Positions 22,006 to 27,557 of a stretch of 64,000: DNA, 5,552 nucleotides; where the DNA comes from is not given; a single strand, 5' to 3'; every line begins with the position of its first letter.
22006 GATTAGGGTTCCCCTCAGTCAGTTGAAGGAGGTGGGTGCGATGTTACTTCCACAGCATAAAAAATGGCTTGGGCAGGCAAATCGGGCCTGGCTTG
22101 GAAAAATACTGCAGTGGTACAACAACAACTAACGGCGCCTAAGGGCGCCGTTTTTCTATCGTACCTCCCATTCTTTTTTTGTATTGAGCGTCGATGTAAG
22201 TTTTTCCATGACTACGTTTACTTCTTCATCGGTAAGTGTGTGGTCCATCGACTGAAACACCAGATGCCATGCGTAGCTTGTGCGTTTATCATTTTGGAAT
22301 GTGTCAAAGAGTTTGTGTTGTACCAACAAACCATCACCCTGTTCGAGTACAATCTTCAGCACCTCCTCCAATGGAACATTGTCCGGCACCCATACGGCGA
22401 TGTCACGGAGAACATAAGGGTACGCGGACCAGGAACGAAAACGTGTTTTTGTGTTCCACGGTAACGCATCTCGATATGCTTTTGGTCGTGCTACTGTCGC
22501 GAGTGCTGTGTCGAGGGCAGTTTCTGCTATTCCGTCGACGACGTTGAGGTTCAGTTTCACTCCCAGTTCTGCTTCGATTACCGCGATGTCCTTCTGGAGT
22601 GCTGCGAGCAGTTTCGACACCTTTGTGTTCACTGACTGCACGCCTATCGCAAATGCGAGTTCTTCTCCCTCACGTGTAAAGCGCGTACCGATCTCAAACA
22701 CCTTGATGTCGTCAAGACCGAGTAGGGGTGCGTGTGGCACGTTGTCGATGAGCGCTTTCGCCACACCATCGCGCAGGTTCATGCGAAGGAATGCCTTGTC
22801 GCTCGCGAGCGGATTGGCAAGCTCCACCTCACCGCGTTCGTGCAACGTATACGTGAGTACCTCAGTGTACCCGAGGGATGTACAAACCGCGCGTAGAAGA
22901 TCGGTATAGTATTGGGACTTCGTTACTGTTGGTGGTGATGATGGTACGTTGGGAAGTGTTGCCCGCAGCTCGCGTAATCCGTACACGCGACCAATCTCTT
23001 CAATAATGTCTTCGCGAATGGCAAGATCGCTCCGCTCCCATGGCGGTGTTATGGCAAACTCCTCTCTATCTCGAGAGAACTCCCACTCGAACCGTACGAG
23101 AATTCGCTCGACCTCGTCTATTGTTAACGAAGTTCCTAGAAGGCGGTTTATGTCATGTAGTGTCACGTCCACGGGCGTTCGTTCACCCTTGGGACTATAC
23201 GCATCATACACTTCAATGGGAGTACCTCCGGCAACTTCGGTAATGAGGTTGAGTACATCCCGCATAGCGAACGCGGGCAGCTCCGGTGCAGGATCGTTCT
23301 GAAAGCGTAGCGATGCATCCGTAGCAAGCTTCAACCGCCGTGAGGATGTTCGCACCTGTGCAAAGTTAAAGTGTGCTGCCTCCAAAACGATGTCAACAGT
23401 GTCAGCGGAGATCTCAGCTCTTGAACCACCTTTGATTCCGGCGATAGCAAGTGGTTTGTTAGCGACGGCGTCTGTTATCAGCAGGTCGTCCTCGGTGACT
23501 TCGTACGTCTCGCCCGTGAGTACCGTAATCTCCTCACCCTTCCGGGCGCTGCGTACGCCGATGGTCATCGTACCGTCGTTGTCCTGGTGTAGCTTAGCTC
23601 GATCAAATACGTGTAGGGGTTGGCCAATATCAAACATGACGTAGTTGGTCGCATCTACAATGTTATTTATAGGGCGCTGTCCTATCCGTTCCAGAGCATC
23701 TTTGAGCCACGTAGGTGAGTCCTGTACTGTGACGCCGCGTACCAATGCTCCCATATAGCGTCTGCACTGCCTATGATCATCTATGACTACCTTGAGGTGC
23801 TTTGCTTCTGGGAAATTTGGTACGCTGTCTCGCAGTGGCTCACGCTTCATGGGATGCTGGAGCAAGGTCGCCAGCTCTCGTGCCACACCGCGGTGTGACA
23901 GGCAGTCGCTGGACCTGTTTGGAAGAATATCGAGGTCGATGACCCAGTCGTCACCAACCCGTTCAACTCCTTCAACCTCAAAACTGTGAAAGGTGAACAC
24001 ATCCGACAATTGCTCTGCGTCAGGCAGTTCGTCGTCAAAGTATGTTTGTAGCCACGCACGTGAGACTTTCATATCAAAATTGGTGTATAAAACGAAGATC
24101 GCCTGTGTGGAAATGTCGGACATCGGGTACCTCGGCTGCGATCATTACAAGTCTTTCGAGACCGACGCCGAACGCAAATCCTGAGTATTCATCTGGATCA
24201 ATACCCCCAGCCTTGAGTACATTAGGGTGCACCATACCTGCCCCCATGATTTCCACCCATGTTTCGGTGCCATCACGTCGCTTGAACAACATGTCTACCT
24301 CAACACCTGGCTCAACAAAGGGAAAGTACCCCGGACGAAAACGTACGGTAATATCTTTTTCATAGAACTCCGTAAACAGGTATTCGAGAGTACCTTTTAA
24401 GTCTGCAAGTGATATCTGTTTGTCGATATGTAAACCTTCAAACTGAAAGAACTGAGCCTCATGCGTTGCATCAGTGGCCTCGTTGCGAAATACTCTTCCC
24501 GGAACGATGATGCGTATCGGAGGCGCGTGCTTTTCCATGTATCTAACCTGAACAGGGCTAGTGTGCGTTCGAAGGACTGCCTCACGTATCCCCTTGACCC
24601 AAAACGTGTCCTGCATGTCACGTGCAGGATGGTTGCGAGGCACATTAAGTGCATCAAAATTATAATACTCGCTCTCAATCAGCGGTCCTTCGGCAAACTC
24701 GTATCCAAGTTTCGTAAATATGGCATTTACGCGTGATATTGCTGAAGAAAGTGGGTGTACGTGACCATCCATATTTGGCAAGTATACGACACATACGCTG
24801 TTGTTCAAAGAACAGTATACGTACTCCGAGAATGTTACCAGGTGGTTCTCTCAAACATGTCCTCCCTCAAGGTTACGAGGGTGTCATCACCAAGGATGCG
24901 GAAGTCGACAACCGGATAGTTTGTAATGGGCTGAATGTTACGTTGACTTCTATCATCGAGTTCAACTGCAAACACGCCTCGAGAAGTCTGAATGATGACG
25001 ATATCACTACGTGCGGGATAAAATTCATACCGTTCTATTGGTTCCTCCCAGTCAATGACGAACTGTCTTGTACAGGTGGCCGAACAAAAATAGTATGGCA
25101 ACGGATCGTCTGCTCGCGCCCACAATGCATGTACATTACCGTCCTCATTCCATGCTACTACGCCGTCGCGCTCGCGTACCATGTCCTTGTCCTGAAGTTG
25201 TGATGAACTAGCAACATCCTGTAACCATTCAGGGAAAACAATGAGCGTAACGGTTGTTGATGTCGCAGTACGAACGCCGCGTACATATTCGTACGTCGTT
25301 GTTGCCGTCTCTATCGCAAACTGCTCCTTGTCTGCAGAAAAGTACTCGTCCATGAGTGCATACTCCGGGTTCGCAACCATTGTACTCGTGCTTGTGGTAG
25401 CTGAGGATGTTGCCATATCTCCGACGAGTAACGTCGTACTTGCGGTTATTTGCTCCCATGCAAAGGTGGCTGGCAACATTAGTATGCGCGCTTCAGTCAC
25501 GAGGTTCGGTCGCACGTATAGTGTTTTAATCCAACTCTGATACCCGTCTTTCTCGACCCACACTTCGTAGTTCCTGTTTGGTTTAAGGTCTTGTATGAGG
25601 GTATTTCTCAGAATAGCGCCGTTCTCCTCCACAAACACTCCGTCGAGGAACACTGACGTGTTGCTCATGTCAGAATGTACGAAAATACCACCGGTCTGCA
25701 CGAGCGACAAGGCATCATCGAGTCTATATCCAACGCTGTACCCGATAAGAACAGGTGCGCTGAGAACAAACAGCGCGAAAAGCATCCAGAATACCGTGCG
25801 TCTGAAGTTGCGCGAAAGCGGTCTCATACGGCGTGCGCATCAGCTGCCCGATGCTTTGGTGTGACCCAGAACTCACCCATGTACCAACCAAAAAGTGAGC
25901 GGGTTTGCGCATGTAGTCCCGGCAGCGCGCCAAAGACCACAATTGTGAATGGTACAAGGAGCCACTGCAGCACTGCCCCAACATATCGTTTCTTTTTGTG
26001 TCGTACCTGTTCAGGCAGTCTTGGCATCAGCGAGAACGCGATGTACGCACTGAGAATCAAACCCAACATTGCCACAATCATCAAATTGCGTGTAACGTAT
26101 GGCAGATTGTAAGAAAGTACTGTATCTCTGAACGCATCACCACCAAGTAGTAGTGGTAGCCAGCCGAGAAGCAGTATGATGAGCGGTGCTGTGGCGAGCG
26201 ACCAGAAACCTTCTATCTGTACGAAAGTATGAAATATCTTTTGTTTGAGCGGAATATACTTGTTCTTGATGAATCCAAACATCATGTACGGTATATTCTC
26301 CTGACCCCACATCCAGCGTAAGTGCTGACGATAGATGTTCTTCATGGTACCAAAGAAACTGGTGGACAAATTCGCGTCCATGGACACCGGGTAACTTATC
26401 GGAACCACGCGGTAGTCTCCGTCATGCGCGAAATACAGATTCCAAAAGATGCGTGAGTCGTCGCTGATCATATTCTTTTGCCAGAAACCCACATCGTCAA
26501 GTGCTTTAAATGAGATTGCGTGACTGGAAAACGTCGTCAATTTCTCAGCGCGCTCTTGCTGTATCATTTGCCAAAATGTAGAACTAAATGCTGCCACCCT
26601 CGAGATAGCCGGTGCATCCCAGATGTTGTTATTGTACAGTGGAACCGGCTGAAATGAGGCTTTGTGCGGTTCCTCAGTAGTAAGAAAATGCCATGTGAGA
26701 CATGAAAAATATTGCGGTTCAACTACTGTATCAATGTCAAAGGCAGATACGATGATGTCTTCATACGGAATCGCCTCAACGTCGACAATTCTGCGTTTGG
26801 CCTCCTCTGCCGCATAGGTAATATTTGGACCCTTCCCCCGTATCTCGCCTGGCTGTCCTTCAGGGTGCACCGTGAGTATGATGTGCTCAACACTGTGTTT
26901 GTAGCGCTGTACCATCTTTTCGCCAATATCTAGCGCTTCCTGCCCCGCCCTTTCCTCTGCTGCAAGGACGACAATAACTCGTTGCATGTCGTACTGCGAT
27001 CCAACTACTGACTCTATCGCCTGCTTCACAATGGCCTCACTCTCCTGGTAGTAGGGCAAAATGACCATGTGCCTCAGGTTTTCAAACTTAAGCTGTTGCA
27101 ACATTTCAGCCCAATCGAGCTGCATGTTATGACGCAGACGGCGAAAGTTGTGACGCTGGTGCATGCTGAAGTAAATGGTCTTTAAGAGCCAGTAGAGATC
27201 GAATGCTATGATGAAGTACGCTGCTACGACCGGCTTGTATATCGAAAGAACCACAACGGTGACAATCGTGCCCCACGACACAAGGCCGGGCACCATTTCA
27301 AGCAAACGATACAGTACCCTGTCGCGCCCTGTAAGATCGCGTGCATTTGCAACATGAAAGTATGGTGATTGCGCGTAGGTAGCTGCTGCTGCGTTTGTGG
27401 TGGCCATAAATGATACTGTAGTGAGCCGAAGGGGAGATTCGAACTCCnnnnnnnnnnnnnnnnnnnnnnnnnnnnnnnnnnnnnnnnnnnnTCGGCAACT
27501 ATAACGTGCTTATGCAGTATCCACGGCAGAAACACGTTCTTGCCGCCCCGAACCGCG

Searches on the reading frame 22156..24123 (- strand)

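Call 64: search_protein_families(library=pfam, proteins=[window:22156-24123:-], max_evalue=0.0001)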
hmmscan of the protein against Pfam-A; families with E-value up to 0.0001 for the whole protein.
window:22156-24123:- (655 aa): 4 families
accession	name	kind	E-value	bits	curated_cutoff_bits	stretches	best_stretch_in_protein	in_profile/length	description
PF03483.22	B3_4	-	5e-54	183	29.3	1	119-299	1-174/174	B3/4 domain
PF03147.19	FDX-ACB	-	6.7e-21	75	31.1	1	566-655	1-94/94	Ferredoxin-fold anticodon binding domain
PF03484.21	B5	-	1.1e-14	54.8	28.6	1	318-382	1-66/67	tRNA synthetase B5 domain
PF17759.6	tRNA_synthFbeta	-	2.8e-11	43.7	22.4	1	388-487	3-112/214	Phenylalanyl tRNA synthetase beta chain CLM domain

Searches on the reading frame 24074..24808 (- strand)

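Call 68: search_protein_families(library=pfam, proteins=[window:24074-24808:-], max_evalue=0.0001)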
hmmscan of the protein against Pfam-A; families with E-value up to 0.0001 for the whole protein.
window:24074-24808:- (244 aa): 1 family
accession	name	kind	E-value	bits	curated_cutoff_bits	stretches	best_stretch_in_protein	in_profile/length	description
PF01409.25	tRNA-synt_2d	-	7.2e-95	317.6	19.8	1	13-244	12-246/246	tRNA synthetases class II core domain (F)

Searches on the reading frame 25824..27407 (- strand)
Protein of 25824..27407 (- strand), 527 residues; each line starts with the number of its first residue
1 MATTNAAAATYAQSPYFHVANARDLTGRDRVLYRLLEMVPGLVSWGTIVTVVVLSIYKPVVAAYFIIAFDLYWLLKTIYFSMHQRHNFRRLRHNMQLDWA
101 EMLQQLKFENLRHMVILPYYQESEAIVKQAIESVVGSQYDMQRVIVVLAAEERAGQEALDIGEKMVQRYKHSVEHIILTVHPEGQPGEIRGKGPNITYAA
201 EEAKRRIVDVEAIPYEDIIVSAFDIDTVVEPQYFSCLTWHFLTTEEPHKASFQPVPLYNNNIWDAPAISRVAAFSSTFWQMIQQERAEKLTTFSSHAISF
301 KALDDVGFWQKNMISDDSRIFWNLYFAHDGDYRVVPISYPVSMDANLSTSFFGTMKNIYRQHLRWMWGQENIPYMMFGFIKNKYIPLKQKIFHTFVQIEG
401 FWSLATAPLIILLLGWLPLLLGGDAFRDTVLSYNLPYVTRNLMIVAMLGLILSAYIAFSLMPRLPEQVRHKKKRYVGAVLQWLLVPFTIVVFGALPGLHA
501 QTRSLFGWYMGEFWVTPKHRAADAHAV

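Call 68: search_protein_families(library=pfam, proteins=[window:25824-27407:-], max_evalue=0.0001)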
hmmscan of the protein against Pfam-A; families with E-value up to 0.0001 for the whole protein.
window:25824-27407:- (527 aa): 1 family
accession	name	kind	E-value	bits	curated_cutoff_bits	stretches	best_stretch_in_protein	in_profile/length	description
PF13632.12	Glyco_trans_2_3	-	8.3e-11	42.5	27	1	224-450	6-190/198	Glycosyl transferase family group 2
